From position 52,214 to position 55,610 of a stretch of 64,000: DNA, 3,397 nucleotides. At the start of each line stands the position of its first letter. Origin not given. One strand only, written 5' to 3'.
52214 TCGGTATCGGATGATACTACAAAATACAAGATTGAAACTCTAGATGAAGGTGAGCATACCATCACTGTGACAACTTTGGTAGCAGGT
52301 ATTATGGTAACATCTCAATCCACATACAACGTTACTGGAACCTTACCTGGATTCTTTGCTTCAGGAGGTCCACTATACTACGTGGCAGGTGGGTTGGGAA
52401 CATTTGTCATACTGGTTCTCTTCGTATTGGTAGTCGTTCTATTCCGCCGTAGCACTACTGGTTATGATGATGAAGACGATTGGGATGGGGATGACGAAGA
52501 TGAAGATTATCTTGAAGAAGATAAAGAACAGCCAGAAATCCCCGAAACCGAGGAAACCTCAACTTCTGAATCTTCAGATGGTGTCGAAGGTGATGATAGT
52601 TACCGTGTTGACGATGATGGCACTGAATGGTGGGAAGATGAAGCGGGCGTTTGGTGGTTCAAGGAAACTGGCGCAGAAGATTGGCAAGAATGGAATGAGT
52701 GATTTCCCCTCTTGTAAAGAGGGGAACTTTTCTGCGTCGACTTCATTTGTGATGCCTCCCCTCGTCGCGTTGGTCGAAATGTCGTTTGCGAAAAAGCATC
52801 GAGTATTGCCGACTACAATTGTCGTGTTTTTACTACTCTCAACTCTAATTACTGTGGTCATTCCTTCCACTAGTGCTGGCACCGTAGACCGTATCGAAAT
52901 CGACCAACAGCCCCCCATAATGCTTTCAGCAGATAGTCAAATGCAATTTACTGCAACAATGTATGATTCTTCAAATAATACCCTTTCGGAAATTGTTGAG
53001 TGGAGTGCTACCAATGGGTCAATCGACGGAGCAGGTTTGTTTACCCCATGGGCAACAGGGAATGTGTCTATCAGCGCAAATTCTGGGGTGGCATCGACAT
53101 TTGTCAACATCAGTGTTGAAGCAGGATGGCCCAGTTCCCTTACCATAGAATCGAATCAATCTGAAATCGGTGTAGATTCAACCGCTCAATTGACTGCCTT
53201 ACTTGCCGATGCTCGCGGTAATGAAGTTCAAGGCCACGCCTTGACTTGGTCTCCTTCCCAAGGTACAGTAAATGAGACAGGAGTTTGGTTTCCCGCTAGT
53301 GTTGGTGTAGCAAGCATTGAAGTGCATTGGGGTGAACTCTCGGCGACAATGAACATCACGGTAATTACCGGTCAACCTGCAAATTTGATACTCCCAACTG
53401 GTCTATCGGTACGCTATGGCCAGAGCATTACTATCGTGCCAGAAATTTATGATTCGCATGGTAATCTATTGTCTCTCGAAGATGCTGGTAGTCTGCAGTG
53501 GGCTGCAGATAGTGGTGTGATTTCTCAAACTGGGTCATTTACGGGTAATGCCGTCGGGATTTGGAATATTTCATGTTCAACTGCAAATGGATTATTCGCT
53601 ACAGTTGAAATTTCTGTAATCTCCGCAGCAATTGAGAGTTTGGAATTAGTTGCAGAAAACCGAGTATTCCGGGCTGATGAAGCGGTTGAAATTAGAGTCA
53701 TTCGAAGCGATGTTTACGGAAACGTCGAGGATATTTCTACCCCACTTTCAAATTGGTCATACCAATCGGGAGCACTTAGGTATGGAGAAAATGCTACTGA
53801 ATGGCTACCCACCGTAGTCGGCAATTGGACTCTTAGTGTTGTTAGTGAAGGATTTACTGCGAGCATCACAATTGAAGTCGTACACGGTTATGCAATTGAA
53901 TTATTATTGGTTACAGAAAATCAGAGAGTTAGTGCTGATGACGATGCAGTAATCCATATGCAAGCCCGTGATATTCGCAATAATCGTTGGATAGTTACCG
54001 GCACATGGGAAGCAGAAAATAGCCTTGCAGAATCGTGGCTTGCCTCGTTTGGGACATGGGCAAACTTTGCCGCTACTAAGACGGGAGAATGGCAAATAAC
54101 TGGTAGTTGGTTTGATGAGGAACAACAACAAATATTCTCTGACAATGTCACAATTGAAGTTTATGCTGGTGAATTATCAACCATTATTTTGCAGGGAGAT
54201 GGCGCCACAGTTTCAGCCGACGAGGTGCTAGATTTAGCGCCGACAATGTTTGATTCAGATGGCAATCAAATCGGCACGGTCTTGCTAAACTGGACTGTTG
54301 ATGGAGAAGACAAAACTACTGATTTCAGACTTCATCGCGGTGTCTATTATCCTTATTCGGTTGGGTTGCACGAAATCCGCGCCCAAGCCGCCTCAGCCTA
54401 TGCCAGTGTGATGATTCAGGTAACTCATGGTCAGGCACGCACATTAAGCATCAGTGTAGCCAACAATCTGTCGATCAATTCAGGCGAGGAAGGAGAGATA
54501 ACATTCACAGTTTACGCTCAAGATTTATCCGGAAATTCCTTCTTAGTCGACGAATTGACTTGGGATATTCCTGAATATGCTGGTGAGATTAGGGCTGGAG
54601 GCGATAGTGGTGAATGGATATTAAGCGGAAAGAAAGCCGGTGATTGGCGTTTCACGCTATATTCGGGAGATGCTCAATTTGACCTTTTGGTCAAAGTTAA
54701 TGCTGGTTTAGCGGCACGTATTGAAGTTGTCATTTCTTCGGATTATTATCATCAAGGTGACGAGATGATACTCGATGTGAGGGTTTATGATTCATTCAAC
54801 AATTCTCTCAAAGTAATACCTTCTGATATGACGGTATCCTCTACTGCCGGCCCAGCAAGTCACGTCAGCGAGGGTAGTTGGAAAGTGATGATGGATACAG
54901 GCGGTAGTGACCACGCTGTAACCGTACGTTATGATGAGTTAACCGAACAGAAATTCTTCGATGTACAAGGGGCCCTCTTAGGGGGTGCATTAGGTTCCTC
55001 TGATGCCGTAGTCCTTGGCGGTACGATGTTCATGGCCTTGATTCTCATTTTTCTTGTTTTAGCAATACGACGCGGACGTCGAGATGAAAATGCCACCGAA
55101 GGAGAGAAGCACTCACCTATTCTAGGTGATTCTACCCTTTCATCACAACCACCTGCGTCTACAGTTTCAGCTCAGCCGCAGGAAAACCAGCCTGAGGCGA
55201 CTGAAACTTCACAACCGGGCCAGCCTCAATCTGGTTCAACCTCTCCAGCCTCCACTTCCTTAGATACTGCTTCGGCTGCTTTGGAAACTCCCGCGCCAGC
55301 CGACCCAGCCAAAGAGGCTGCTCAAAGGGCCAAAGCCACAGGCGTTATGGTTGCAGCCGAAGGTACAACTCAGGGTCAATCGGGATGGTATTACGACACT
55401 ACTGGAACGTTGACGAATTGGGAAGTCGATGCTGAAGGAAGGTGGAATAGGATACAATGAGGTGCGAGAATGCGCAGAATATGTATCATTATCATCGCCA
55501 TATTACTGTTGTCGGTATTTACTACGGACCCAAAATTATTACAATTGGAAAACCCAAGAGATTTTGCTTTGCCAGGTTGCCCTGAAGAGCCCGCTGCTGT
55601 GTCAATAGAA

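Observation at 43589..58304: Three consecutive giant surface-protein genes sharing a common anchor architecture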

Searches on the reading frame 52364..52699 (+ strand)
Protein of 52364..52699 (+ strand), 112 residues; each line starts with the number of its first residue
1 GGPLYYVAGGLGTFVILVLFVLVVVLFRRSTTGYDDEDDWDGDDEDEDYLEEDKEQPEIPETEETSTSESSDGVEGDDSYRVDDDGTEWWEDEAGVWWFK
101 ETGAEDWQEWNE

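Call 9: search_protein_families(library=pfam, proteins=[window:52364-52699:+], max_evalue=10)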
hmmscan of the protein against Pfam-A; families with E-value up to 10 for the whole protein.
seq(112 aa): 2 families
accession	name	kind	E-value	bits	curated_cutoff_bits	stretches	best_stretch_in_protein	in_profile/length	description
PF08693.15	SKG6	-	0.0048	16.3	30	1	15-76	31-91/668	SKG6 family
PF10717.14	ODV-E18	-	0.18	12.1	28.1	1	14-35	31-52/87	Occlusion-derived virus envelope protein ODV-E18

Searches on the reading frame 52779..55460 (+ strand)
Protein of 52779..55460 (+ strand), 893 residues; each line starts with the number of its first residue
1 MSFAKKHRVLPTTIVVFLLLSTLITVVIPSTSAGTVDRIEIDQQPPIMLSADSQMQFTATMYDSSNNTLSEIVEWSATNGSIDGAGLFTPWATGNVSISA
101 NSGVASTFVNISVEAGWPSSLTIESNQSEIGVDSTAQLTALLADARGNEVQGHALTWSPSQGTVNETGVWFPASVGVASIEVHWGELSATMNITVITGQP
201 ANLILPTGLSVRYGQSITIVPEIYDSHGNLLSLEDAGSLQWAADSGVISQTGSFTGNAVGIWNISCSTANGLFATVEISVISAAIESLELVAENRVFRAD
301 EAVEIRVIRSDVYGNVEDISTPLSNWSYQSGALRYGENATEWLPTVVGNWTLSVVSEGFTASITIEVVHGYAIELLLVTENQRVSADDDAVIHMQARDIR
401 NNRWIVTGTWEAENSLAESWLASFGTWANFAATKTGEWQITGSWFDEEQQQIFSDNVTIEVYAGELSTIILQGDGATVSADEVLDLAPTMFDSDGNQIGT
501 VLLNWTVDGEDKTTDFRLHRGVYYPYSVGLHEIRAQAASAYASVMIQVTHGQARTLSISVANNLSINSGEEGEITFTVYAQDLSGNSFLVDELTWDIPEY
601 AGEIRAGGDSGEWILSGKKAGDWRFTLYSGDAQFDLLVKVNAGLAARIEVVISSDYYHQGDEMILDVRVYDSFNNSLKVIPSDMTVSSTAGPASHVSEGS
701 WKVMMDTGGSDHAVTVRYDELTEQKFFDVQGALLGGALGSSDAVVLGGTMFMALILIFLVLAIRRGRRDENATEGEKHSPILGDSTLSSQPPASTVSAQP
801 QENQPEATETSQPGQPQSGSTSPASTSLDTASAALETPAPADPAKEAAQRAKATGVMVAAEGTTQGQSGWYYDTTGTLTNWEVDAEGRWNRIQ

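Call 6: search_protein_families(library=pfam, proteins=[window:52779-55460:+], max_evalue=0.01)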
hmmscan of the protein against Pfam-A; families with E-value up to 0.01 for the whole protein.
window:52779-55460:+ (893 aa): 2 families
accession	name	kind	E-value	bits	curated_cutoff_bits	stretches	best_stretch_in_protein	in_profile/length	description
PF02368.24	Big_2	-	0.0026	18.1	22.8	0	37-104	3-70/79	Bacterial Ig-like domain (group 2)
PF02369.22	Big_1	-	0.0034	17.9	34.9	1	119-167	2-52/93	Bacterial Ig-like domain (group 1)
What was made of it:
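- Checked: Ig/Big_2 repeats: below Pfam cut-offs in all three proteins (call 6).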

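Call 11: find_homologous_proteins(query=window:52779-55460:+)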
Query window:52779-55460:+ (893 aa): 50 proteins with E <= 0.001 among 8000 candidates.
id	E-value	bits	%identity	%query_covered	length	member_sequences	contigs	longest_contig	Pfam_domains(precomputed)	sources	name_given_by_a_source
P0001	0.0e+0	1957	100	100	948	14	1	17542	-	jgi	-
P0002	0.0e+0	1227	63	99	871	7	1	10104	-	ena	-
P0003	0.0e+0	1216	63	98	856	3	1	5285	-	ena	-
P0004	0.0e+0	1211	63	99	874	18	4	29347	PF02368.25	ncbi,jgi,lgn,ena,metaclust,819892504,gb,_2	metaclust:\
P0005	0.0e+0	1147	60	100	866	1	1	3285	-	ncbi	-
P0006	0.0e+0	1146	61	98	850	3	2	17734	-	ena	-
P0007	9.8e-275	932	50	98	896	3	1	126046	-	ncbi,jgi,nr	ncbi:MAG: hypothetical protein CXT69_00635 [Methanobacteriota archaeon]|nr:MAG: hypothetical protein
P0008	1.3e-274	932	51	97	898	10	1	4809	-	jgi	jgi:hypothetical protein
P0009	4.7e-274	930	50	98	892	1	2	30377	-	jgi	jgi:hypothetical protein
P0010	1.1e-273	929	50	98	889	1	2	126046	-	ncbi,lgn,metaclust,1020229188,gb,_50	metaclust:\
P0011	1.5e-273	928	50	98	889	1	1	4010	-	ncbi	-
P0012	3.4e-207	709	43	83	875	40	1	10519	-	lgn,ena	-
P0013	7.3e-126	439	34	83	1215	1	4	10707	-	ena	-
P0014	4.3e-106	374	30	96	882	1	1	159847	-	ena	-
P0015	7.3e-106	373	30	96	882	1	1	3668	-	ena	-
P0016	5.8e-79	284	26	67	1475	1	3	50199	PF02368.25,PF13088.13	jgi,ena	-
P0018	3.3e-65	239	30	80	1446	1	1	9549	PF24517.3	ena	-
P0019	1.7e-62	230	25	71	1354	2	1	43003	PF02369.23,PF02368.25,PF13088.13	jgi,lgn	-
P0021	6.1e-23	99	33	17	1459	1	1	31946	PF21764.4,PF26182.1,PF02369.23,PF02368.25,PF26918.1,PF09134.17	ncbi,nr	ncbi:MAG TPA: Ig-like domain-containing protein [Gemmatimonadaceae bacterium]|nr:Ig-like domain-cont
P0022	8.6e-16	75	27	20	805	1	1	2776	PF26182.1,PF02369.23,PF22359.3,PF02368.25,PF26918.1,PF09134.17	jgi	jgi:trimeric autotransporter adhesin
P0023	9.7e-15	72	26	30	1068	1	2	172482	PF26182.1,PF02369.23,PF22359.3,PF22842.4,PF02368.25,PF26918.1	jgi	jgi:uncharacterized protein YjdB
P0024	3.1e-14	70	27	43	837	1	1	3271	PF26182.1,PF02369.23,PF22359.3,PF02368.25,PF26918.1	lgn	-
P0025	9.5e-14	69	22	61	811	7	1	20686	PF21764.4,PF26182.1,PF02369.23,PF22359.3,PF02368.25,PF26918.1,PF09134.17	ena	-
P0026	2.1e-13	67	26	37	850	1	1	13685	PF26182.1,PF02369.23,PF22359.3,PF02368.25,PF26918.1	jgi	jgi:uncharacterized protein YjdB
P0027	1.1e-12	65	23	67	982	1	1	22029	PF26182.1,PF02369.23,PF22359.3,PF02368.25,PF26918.1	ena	-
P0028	1.2e-12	65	28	27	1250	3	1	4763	PF07714.24,PF00069.32,PF26182.1,PF02369.23,PF22359.3,PF02368.25,PF26918.1,PF09134.17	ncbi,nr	ncbi:MAG: Ig-like domain-containing protein, partial [Gemmatimonadota bacterium]|nr:Ig-like domain-c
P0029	2.1e-12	64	26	30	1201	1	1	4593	PF26182.1,PF02369.23,PF22359.3,PF02368.25,PF26918.1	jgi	-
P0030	6.2e-11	59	24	57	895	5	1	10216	PF26182.1,PF02369.23,PF25354.2,PF02368.25,PF26918.1,PF09134.17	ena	-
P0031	4.4e-10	56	27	37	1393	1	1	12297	PF26182.1,PF02369.23,PF22359.3,PF02368.25,PF26918.1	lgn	-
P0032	6.6e-10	56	24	56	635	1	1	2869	PF26182.1,PF02369.23,PF22359.3,PF02368.25,PF26918.1,PF09134.17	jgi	jgi:trimeric autotransporter adhesin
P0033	1.2e-9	55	27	35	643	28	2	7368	PF26182.1,PF02369.23,PF02368.25,PF26918.1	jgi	jgi:uncharacterized protein YjdB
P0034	1.3e-9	55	29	17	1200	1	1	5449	PF21764.4,PF26182.1,PF02369.23,PF22359.3,PF02368.25,PF26918.1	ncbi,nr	ncbi:MAG TPA: Ig-like domain-containing protein [Solirubrobacter sp.]|nr:Ig-like domain-containing p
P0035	1.5e-8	51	25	20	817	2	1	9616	PF26182.1,PF02369.23,PF02368.25,PF26918.1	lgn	-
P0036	1.8e-8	51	26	40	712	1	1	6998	PF26182.1,PF02369.23,PF22359.3,PF02368.25,PF26918.1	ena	-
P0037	2.8e-8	50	23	52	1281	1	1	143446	PF26182.1,PF02369.23,PF02368.25,PF26918.1,PF09134.17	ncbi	-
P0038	4.3e-8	50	27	30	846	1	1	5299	PF26182.1,PF13360.14,PF02369.23,PF13570.14,PF02368.25,PF26918.1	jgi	jgi:uncharacterized protein YjdB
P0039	1.5e-7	48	29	24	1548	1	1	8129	PF26182.1,PF02369.23,PF22359.3,PF02368.25,PF26918.1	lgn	-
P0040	2.0e-7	48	30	26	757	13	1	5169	PF26182.1,PF02369.23,PF22842.4,PF02368.25,PF26918.1,PF09134.17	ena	-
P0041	6.4e-6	43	27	29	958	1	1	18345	PF02369.23,PF21294.5,PF02368.25,PF26918.1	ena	-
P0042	3.5e-5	40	23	38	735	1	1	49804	PF26182.1,PF02369.23,PF24893.1,PF02368.25,PF01835.26,PF26918.1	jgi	jgi:uncharacterized protein YjdB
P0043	5.5e-5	40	26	25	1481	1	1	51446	PF26182.1,PF02369.23,PF22359.3,PF02368.25,PF26918.1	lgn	-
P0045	2.1e-4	38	24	59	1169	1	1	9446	PF26182.1,PF02369.23,PF22359.3,PF02368.25,PF26918.1,PF09134.17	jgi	jgi:uncharacterized protein YjdB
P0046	3.3e-4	37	25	36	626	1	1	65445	PF26182.1,PF02369.23,PF22359.3,PF02368.25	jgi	jgi:uncharacterized protein YjdB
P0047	7.5e-4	36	28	25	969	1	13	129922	PF26182.1,PF02369.23,PF17957.8,PF22359.3,PF02368.25,PF26918.1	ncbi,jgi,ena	-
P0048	7.6e-4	36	28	25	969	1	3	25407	PF26182.1,PF02369.23,PF17957.8,PF22359.3,PF02368.25,PF26918.1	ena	-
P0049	7.7e-4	36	28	25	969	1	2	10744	PF26182.1,PF02369.23,PF17957.8,PF22359.3,PF02368.25,PF26918.1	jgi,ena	-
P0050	8.8e-4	36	30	16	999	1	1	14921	PF13229.13,PF26182.1,PF02369.23,PF22359.3,PF22842.4,PF02368.25,PF26918.1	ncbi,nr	ncbi:MAG: Ig-like domain-containing protein [Gemmatimonadaceae bacterium]|nr:Ig-like domain-containi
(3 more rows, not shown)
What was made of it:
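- On Bacterial Ig-like domain, group 2 (Big_2): Ortholog P0004 carries a precomputed PF02368 hit (call 11).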

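Call 27: search_protein_families(library=ncbifam, proteins=[window:52779-55460:+], max_evalue=0.01)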
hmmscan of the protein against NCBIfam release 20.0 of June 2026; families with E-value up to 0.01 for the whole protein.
window:52779-55460:+ (893 aa): 1 family
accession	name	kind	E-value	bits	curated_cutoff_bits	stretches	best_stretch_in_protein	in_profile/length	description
NF033761.1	gliding_GltJ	equivalog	0.0023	17.1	450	1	745-857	373-494/671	adventurous gliding motility protein GltJ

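Call 30: find_encoding_contigs(protein=P0007, flank=10000, max_places=2)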
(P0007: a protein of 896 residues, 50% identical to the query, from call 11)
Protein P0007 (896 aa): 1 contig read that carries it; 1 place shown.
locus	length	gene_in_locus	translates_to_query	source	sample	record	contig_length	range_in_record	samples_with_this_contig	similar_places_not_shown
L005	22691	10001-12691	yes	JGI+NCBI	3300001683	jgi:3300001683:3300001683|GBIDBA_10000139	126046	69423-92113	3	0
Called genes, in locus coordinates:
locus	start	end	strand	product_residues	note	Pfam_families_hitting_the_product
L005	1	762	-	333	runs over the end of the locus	PF03215:Rad17 (weak), PF05496:RuvB_N (weak), PF07728:AAA_5 (faint), PF13173:AAA_14 (weak), PF00004:AAA, PF13177:DNA_pol3_delta2, PF08542:Rep_fac_C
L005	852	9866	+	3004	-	PF24517:CBM96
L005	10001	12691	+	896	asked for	-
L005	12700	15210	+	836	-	-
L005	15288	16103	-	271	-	PF02548:Pantoate_transf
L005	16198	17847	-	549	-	PF00324:AA_permease, PF13520:AA_permease_2, PF13405:EF-hand_6 (faint), PF13499:EF-hand_7 (weak), PF23564:EF-hand_FSTL1 (faint), PF00036:EF-hand_1 (faint), PF13202:EF-hand_5 (faint)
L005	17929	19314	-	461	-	PF02900:LigB, PF01042:Ribonuc_L-PSP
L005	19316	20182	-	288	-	PF02900:LigB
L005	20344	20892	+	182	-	-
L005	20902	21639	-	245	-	PF02190:LON_substr_bdg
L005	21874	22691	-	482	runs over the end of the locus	PF01569:PAP2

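Call 31: find_encoding_contigs(protein=P0014, flank=10000, max_places=2)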
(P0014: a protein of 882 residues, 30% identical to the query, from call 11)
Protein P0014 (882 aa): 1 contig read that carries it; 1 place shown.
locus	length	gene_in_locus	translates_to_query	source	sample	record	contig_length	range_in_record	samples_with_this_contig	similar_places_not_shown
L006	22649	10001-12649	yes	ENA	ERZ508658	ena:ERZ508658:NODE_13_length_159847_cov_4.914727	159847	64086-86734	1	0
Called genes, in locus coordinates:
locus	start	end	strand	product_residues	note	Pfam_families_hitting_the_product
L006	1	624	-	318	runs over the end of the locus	PF05496:RuvB_N (weak), PF00004:AAA, PF13173:AAA_14 (weak), PF13177:DNA_pol3_delta2, PF16193:AAA_assoc_2 (faint), PF21960:RCF1-5-like_lid (faint), PF08542:Rep_fac_C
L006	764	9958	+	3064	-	PF06848:Disaggr_repeat (faint), PF24517:CBM96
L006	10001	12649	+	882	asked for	-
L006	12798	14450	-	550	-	PF13520:AA_permease_2, PF00324:AA_permease, PF13906:AA_permease_C (faint), PF00036:EF-hand_1 (faint), PF13405:EF-hand_6 (faint), PF13499:EF-hand_7 (weak)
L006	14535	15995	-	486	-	PF02900:LigB, PF01042:Ribonuc_L-PSP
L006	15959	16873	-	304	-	PF02900:LigB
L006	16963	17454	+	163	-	-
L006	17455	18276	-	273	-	PF02548:Pantoate_transf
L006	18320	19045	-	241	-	PF02190:LON_substr_bdg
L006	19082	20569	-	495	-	PF00171:Aldedh, PF05893:LuxC (weak)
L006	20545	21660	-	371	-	PF06089:Asparaginase_II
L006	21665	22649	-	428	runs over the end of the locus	-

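Call 92: search_solved_structures(query=A3, max_evalue=0.01)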
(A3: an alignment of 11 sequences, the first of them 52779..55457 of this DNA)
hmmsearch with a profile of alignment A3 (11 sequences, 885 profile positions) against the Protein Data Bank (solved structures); distinct sequences matched with E-value up to 0.01: 3.
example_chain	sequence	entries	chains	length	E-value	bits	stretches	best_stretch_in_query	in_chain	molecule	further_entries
7x30_P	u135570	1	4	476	3.8e-05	25.1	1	39-197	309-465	Hoc-like protein ORF90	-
2mh4_A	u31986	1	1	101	0.00038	21.8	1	37-114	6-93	LigB-like protein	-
2n7s_A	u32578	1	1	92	0.0012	20.1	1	37-112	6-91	Ig-like repeat domain protein 1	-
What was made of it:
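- On Bacterial Ig-like domain, group 2 (Big_2): The ortholog profile hits LigB-like Ig structures at E 4e-4 (call 92).
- Closest known: Bacterial Ig-like. Same: The g2 ortholog profile matches LigB-like and Hoc-like Ig domains (call 92), and distant homologs carry Big_1/Big_2 (call 11).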

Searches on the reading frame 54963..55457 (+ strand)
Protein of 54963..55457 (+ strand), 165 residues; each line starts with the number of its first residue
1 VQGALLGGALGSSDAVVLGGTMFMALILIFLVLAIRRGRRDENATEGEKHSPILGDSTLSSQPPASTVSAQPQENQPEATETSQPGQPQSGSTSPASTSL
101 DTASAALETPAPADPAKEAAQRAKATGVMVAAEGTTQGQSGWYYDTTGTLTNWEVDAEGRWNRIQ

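Call 9: search_protein_families(library=pfam, proteins=[window:54963-55457:+], max_evalue=10)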
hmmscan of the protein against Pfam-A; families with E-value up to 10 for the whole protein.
seq(165 aa): 2 families
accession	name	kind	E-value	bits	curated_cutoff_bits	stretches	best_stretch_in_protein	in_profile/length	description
PF14636.12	FNIP_N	-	0.23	12.8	25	1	47-127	12-91/148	Folliculin-interacting protein N-terminus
PF14303.12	NAM-associated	-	2.6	9.3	27.7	1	62-124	29-93/162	No apical meristem-associated C-terminal domain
